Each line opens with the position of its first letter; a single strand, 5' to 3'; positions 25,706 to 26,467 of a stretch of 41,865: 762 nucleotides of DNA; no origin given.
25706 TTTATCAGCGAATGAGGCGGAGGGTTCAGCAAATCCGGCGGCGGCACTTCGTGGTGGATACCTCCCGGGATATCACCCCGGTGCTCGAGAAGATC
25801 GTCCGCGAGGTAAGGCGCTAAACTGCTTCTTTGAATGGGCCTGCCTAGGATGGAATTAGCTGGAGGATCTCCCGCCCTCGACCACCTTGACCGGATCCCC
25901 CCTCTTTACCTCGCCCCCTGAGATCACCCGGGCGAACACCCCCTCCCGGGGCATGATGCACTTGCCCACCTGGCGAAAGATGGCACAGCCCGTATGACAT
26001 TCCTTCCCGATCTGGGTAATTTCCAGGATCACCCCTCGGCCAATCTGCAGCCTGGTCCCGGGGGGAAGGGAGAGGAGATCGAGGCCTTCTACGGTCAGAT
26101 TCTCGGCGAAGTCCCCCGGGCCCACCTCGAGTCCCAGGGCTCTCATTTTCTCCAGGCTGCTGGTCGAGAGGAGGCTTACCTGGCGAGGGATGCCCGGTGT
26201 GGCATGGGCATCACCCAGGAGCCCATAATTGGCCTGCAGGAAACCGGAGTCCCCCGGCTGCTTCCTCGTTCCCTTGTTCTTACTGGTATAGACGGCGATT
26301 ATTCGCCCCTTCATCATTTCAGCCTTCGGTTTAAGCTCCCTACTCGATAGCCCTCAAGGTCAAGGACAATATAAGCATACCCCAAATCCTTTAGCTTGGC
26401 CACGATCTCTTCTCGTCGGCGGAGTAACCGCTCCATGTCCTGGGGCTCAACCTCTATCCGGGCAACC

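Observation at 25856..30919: Rrf2-headed sulfur-trafficking operon: Thi4, NifS/IscS, ThiS-like GG carrier, TtuA-like, LarE-like and MOSC on one strand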

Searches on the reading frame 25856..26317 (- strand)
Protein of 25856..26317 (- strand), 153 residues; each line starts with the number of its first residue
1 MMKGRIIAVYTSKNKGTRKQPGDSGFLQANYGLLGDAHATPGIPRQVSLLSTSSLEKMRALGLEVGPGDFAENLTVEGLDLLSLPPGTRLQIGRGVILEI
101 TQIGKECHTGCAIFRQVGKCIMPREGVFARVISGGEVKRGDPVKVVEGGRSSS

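Call 3: search_protein_families(library=pfam, proteins=[window:25856-26317:-], max_evalue=0.01)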
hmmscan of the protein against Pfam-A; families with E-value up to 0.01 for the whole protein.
window:25856-26317:- (153 aa): 1 family
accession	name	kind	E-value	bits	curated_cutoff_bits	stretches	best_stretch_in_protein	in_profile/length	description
PF03473.23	MOSC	-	1.8e-12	47.8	22.7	1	44-144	9-120/120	MOSC domain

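Call 4: search_protein_families(library=ncbifam, proteins=[window:25856-26317:-], max_evalue=0.01)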
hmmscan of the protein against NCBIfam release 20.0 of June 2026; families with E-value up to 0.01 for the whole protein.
window:25856-26317:- (153 aa): 1 family
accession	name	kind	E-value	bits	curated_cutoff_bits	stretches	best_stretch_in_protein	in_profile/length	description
NF011069.0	PRK14499.1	equivalog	2e-54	184.8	457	1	4-147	163-307/308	cyclic pyranopterin monophosphate synthase MoaC/MOSC-domain-containing protein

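Call 22: find_homologous_proteins(query=window:25856-26317:-, max_evalue=1e-10)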
Query window:25856-26317:- (153 aa): 8000 proteins with E <= 1e-10 among 8000 candidates; the best 120 are listed.
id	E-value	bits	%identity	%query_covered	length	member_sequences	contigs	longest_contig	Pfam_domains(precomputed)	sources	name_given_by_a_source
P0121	1.5e-90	319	97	100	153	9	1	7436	PF03473.24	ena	-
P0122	4.4e-63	229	74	95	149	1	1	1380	PF03473.24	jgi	jgi:MOSC domain-containing protein YiiM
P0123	5.3e-63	229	71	97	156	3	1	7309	PF03473.24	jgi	-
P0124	3.9e-60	220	69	94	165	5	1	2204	PF03473.24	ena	-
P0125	1.7e-59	218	69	95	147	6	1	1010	PF03473.24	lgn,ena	-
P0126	1.9e-59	218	69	94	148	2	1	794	PF03473.24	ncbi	-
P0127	3.1e-59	217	71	93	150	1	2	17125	PF03473.24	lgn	-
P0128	3.1e-59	217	71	93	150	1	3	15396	PF03473.24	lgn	-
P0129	3.3e-59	217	69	94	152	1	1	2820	PF03473.24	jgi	jgi:MOSC domain-containing protein YiiM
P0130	3.3e-59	217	69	94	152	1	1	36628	PF03473.24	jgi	-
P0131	3.7e-59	217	71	95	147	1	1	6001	PF03473.24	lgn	-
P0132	4.2e-59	217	69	94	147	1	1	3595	PF03473.24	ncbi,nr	ncbi:MAG: hypothetical protein NUV31_08905 [Dehalococcoidales bacterium]|nr:hypothetical protein [De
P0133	4.2e-59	217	69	94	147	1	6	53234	PF03473.24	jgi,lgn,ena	-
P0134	5.1e-59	216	70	94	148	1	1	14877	PF03473.24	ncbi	-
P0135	5.3e-59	216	67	96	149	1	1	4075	PF03473.24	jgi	-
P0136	7.4e-59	216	69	94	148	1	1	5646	PF03473.24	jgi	-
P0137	9.4e-59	215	69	94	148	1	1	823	PF03473.24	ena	-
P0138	1.1e-58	215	67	98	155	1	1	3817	PF03473.24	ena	-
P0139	1.2e-58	215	67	94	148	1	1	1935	PF03473.24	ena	-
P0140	1.8e-58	214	67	94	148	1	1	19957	PF03473.24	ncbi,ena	-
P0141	1.9e-58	214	68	94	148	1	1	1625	PF03473.24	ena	-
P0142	3.0e-58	214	68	95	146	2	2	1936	PF03473.24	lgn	-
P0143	3.4e-58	214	67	92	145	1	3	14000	PF03473.24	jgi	-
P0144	3.7e-58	213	66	95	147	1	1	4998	PF03473.24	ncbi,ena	-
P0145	4.0e-58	213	68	92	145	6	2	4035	PF03473.24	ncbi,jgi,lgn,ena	jgi:MOSC domain-containing protein YiiM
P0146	4.3e-58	213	66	96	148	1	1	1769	PF03473.24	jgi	-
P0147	4.9e-58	213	68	94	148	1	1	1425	PF03473.24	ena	-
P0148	5.2e-58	213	68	94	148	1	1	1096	PF03473.24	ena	-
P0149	5.4e-58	213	68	94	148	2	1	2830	PF03473.24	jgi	-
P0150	5.7e-58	213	68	93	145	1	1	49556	PF03473.24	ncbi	-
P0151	6.9e-58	213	67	95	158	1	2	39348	PF03473.24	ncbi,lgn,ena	-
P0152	7.0e-58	213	69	93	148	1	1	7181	PF03473.24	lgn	-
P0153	8.2e-58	212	71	91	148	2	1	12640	PF03473.24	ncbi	-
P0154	9.1e-58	212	68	93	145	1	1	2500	PF03473.24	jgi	jgi:MOSC domain-containing protein YiiM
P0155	9.3e-58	212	68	97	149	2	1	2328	PF03473.24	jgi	jgi:MOSC domain-containing protein YiiM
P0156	9.4e-58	212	68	94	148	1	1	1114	PF03473.24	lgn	-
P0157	9.5e-58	212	68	94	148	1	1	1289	PF03473.24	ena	-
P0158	9.9e-58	212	65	96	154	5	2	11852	PF03473.24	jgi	jgi:MOSC domain-containing protein YiiM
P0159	1.1e-57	212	68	95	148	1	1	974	PF03473.24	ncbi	-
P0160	1.1e-57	212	68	94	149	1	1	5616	PF03473.24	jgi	jgi:MOSC domain-containing protein YiiM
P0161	1.1e-57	212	67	94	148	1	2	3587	PF03473.24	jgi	-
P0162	1.4e-57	212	68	95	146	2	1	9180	PF03473.24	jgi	jgi:molybdopterin adenylyltransferase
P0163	1.4e-57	212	70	93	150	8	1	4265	PF03473.24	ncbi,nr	ncbi:MOSC domain-containing protein [Dehalococcoidia bacterium]|nr:MOSC domain-containing protein [D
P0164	1.5e-57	212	67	94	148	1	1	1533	PF03473.24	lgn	-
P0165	1.6e-57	211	71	93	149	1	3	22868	PF03473.24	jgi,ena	jgi:MOSC domain-containing protein YiiM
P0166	1.8e-57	211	68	94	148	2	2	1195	PF03473.24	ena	-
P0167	1.8e-57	211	68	94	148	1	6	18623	PF03473.24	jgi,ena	-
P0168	1.8e-57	211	67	94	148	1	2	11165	PF03473.24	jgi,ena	-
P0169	1.8e-57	211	68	97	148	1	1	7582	PF03473.24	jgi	-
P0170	2.1e-57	211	67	93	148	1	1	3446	PF03473.24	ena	-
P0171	2.3e-57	211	68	95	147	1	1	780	PF03473.24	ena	-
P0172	2.4e-57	211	68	95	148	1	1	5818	PF03473.24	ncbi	-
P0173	2.5e-57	211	68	94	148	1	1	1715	PF03473.24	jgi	-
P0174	2.5e-57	211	66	92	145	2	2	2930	PF03473.24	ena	-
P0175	2.9e-57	211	64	97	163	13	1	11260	PF03473.24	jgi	-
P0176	3.2e-57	210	67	93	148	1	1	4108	PF03473.24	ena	-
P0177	3.6e-57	210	68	95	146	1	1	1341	PF03473.24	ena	-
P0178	3.6e-57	210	65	93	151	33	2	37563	PF03473.24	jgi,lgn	-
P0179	3.9e-57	210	68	95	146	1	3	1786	PF03473.24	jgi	jgi:MOSC domain-containing protein YiiM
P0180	3.9e-57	210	67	94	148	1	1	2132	PF03473.24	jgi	-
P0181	4.0e-57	210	68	93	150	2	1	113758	PF03473.24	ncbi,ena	-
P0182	4.2e-57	210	68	95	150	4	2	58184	PF03473.24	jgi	jgi:MOSC domain-containing protein YiiM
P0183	4.2e-57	210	69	94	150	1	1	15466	PF03473.24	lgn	-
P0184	4.3e-57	210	68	93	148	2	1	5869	PF03473.24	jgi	-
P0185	4.3e-57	210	70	93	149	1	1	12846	PF03473.24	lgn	-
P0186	4.7e-57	210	69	93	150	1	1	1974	PF03473.24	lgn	-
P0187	4.8e-57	210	70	92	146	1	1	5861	PF03473.24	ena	-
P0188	4.9e-57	210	67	96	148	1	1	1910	PF03473.24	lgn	-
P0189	5.0e-57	210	70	93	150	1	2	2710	PF03473.24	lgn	-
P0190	5.0e-57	210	67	93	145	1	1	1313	PF03473.24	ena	-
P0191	5.3e-57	210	70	92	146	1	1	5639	PF03473.24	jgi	-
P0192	5.6e-57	210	66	94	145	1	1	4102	PF03473.24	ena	-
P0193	5.7e-57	210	69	92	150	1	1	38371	PF03473.24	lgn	-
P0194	5.9e-57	210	67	94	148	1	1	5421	PF03473.24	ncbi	-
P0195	6.0e-57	210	66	94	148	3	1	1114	PF03473.24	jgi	-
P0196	6.1e-57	210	69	94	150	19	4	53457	PF03473.24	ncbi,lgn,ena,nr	ncbi:MOSC domain-containing protein [Dehalococcoidia bacterium]|nr:MOSC domain-containing protein [D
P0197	6.2e-57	209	70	92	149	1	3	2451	PF03473.24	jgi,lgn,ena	-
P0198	6.2e-57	209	65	95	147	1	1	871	PF03473.24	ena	-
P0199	6.7e-57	209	66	97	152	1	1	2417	PF03473.24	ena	-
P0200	6.8e-57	209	68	95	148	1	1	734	PF03473.24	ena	-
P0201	6.8e-57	209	66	94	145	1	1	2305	PF03473.24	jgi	-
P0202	7.2e-57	209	67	94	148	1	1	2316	PF03473.24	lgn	-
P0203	7.2e-57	209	66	94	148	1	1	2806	PF03473.24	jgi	-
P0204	8.0e-57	209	69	94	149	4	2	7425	PF03473.24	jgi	jgi:MOSC domain-containing protein YiiM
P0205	8.8e-57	209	66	95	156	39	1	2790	PF03473.24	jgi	jgi:MOSC domain-containing protein YiiM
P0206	9.6e-57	209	66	95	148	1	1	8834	PF03473.24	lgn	-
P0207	1.1e-56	209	65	94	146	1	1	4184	PF03473.24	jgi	jgi:MOSC domain-containing protein YiiM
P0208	1.1e-56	209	66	93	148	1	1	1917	PF03473.24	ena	-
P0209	1.2e-56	209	66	93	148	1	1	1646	PF03473.24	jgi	-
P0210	1.2e-56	209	67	95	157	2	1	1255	PF03473.24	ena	-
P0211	1.3e-56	208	67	95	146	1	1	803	PF03473.24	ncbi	-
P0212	1.4e-56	208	66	93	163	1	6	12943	PF03473.24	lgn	-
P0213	1.4e-56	208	68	95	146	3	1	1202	PF03473.24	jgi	jgi:MOSC domain-containing protein YiiM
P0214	1.5e-56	208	65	97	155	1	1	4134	PF03473.24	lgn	-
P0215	1.6e-56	208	67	92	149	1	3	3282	PF03473.24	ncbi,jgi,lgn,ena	-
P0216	1.6e-56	208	66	93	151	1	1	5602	PF03473.24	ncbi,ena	-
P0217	1.7e-56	208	70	92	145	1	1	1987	PF03473.24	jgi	-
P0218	1.7e-56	208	68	93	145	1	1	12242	PF03473.24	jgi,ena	-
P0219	1.8e-56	208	66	93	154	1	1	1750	PF03473.24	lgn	-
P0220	1.9e-56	208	67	94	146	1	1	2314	PF03473.24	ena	-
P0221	2.0e-56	208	67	93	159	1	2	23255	PF03473.24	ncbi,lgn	-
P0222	2.2e-56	208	69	82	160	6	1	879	PF03473.24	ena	-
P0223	2.2e-56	208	65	95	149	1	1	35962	PF03473.24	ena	-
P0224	2.4e-56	208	69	93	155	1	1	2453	PF03473.24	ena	-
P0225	2.4e-56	208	66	94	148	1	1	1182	PF03473.24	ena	-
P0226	2.8e-56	207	66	95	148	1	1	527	PF03473.24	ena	-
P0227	2.9e-56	207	67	95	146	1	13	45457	PF03473.24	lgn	-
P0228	3.0e-56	207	69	92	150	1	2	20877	PF03473.24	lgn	-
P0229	3.6e-56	207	67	93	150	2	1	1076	PF03473.24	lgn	-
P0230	4.0e-56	207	66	96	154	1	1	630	PF03473.24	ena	-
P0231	4.1e-56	207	64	95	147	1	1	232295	PF03473.24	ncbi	ncbi:MOSC domain-containing protein [Chloroflexota bacterium]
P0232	4.1e-56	207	67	92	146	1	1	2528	PF03473.24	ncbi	-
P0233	4.3e-56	207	63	95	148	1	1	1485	PF03473.24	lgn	-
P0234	4.8e-56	207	67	96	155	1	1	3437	PF03473.24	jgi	jgi:MOSC domain-containing protein YiiM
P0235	5.1e-56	207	66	93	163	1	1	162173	PF03473.24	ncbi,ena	-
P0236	5.2e-56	206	62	98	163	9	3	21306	PF03473.24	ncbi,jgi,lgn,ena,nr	ncbi:MAG: MOSC domain-containing protein [Deltaproteobacteria bacterium]|nr:MOSC domain-containing p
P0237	5.2e-56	206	68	93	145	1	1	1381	PF03473.24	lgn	-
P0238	5.3e-56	206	64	95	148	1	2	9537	PF03473.24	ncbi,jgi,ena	-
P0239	5.4e-56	206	67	92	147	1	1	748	PF03473.24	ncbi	-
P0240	5.5e-56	206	67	94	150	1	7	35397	PF03473.24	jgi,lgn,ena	jgi:MOSC domain-containing protein YiiM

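Call 35: search_solved_structures(query=window:25856-26317:-, max_evalue=0.001, show_alignments=2)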
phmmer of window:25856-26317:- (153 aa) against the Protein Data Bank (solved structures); distinct sequences matched with E-value up to 0.001: 3.
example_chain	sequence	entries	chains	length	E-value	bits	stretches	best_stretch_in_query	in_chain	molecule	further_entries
8pql_U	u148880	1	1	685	9.6e-08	35.1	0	60-99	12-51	Ubiquitin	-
8pql_E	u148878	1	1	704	1.1e-07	35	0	60-99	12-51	Polyubiquitin-C,Nucleotide exchange factor SIL1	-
8q7r_U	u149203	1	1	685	1.2e-07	34.8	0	59-98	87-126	Ubiquitin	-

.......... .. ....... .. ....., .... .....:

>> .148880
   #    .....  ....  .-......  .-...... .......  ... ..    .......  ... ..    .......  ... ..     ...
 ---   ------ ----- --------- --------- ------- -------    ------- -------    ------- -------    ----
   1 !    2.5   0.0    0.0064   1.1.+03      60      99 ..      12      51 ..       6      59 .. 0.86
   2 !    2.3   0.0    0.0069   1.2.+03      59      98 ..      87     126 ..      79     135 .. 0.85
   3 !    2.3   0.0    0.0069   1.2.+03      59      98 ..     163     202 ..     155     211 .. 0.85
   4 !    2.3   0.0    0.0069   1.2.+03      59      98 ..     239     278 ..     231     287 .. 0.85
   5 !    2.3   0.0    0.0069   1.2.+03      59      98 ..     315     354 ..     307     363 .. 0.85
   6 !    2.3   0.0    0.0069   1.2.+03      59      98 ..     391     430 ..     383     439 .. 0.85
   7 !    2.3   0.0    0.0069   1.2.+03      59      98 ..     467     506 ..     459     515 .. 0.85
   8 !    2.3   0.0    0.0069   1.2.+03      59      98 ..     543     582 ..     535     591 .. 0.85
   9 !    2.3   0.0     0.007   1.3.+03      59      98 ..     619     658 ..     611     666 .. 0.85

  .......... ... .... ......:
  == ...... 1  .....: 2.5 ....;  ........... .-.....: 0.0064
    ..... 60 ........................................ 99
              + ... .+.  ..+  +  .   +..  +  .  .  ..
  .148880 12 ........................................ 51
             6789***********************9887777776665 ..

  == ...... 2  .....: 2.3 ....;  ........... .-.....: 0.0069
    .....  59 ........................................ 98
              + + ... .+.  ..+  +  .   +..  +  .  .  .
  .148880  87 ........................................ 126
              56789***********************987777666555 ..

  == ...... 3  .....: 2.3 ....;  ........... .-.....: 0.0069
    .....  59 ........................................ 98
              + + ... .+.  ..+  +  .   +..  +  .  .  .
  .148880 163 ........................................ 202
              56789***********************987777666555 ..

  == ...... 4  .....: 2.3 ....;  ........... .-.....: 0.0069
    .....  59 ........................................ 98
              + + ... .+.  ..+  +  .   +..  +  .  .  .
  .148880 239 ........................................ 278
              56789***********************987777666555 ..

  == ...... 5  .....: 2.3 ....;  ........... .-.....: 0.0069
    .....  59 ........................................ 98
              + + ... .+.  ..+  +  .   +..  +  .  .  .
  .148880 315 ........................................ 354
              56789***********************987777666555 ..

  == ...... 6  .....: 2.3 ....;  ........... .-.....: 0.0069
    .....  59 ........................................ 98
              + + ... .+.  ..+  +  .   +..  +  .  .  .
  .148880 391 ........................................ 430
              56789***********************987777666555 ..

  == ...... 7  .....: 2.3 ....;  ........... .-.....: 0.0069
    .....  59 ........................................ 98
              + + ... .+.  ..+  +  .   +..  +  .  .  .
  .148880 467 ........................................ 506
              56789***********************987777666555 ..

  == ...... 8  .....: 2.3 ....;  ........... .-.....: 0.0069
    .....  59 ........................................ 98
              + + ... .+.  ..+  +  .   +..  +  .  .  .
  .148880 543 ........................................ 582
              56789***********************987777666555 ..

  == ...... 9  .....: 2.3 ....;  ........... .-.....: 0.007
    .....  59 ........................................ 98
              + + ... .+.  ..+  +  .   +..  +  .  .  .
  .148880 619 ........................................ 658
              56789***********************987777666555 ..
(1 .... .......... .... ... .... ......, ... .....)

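Call 43: find_encoding_contigs(protein=P0123, flank=6000, max_places=1)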
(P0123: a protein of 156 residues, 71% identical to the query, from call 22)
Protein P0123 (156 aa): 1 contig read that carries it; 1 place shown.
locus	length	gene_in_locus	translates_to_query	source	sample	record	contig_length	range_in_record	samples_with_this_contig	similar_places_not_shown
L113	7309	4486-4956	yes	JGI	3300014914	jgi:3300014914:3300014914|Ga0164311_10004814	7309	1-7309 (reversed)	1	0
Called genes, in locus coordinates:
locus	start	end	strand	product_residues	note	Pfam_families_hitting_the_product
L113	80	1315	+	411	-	PF03773:ArsP_1, PF00403:HMA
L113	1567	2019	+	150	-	PF02082:Rrf2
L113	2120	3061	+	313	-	PF00291:PALP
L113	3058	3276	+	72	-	PF01946:Thi4, PF00890:FAD_binding_2 (weak), PF01266:DAO, PF12831:FAD_oxidored (weak), PF13450:NAD_binding_8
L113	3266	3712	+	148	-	PF01946:Thi4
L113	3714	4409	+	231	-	PF00132:Hexapep (weak)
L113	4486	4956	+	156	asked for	PF03473:MOSC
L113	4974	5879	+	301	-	PF02445:NadA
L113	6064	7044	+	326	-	PF00873:ACR_tran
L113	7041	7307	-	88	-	?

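Call 44: find_encoding_contigs(protein=P0127, flank=6000, max_places=1)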
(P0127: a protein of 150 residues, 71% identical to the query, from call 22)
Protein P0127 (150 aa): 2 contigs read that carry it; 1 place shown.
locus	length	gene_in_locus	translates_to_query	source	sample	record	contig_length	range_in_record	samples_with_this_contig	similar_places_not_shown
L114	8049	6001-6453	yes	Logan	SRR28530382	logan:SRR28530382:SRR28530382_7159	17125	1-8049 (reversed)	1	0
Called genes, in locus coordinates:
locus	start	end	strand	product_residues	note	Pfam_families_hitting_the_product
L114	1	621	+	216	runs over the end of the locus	PF25087:GMPPB_C (faint), PF00132:Hexapep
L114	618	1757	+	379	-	PF01053:Cys_Met_Meta_PP, PF00155:Aminotran_1_2 (faint)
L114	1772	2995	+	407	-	PF05810:NinF (faint), PF00291:PALP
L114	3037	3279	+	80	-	PF09383:NIL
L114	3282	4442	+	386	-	PF00266:Aminotran_5, PF01041:DegT_DnrJ_EryC1, PF01053:Cys_Met_Meta_PP (weak), PF01212:Beta_elim_lyase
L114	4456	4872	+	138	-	PF01592:NifU_N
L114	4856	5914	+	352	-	PF00586:AIRS, PF02769:AIRS_C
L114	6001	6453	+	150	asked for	PF03473:MOSC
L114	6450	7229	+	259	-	PF02634:FdhD-NarQ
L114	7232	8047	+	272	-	?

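Call 45: find_encoding_contigs(protein=P0133, flank=6000, max_places=1)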
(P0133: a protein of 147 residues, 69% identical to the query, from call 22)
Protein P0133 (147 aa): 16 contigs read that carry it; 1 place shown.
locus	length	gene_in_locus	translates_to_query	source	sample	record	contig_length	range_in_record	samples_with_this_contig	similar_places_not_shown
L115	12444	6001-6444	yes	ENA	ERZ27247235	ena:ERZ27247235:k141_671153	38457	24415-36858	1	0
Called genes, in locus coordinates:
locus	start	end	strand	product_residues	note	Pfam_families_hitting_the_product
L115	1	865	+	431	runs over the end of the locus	PF01053:Cys_Met_Meta_PP, PF00266:Aminotran_5 (faint), PF01041:DegT_DnrJ_EryC1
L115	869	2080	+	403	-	PF00561:Abhydrolase_1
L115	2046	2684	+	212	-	PF07021:MetW, PF13489:Methyltransf_23, PF13847:Methyltransf_31, PF08241:Methyltransf_11, PF08242:Methyltransf_12 (weak), PF13649:Methyltransf_25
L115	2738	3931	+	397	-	PF00266:Aminotran_5, PF01041:DegT_DnrJ_EryC1 (weak)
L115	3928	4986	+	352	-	PF00586:AIRS, PF02769:AIRS_C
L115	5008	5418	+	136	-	PF13380:CoA_binding_2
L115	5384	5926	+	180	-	-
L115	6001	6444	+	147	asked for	PF03473:MOSC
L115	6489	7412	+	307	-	PF02445:NadA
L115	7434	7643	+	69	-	PF13459:Fer4_15, PF13370:Fer4_13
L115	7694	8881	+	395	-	PF00266:Aminotran_5, PF01041:DegT_DnrJ_EryC1 (weak), PF01212:Beta_elim_lyase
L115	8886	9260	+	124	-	PF01592:NifU_N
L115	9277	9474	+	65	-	PF12773:DZR (weak), PF18912:DZR_2 (faint)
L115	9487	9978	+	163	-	PF13686:DrsE_2, PF02635:DsrE (faint)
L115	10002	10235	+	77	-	PF01206:TusA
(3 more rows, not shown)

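Call 46: find_encoding_contigs(protein=P0196, flank=6000, max_places=1)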
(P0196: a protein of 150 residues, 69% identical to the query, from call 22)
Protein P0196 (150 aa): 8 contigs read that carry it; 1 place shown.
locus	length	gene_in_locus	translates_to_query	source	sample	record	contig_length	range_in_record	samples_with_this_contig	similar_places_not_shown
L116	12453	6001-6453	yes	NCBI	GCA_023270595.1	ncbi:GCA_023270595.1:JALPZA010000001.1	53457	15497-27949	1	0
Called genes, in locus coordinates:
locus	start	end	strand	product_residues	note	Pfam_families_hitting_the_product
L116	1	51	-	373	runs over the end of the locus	PF05343:Peptidase_M42, PF01546:Peptidase_M20, PF04389:Peptidase_M28 (weak)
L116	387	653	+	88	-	PF02583:Trns_repr_metal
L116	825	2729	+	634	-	PF00122:E1-E2_ATPase, PF00702:Hydrolase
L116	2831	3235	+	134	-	PF13380:CoA_binding_2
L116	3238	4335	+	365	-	PF02540:NAD_synthase (faint), PF03054:tRNA_Me_trans, PF20259:tRNA_Me_trans_M, PF20258:tRNA_Me_trans_C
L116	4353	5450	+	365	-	PF02463:SMC_N, PF11398:DUF2813 (faint), PF13175:AAA_15, PF13476:AAA_23 (weak), PF13304:AAA_21, PF13175:AAA_15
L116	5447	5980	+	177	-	PF14103:DUF4276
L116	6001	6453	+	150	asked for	PF03473:MOSC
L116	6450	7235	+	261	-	PF02634:FdhD-NarQ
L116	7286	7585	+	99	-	PF01545:Cation_efflux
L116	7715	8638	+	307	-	PF02445:NadA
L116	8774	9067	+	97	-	PF02583:Trns_repr_metal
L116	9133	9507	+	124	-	PF28012:YnhF (faint), PF09851:SHOCT (weak)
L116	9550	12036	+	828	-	PF00403:HMA, PF19803:DUF6286 (faint), PF00403:HMA, PF00122:E1-E2_ATPase, PF00702:Hydrolase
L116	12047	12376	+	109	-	-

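Call 70: predict_structure(alignment_id=A3)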
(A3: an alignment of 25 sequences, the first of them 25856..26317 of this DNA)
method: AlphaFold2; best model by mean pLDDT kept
length: 153 residues; sequences in the alignment: 25
mean_pLDDT: 83.0   pTM: 0.80
mean pLDDT of the five models: 83.0, 82.0, 81.4, 79.0, 78.4
residues with pLDDT >= 90: 64; 70-90: 60; 50-70: 24; < 50: 5
segments of 3 or more residues with pLDDT < 50: 149-153
pLDDT, mean of each block of 10 residues (from residue 1): 87 82 92 86 81 88 84 91 91 94 71 66 75 95 79 35
secondary structure, 60 per line:
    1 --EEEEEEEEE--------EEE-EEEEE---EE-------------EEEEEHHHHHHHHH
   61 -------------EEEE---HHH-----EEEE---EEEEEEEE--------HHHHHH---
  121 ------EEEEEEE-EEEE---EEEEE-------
elements in order: E3-11 E20-22 E24-28 E47-51 H52-60 E74-77 E89-92 E96-103 H112-117 E127-133 E135-138 E142-146
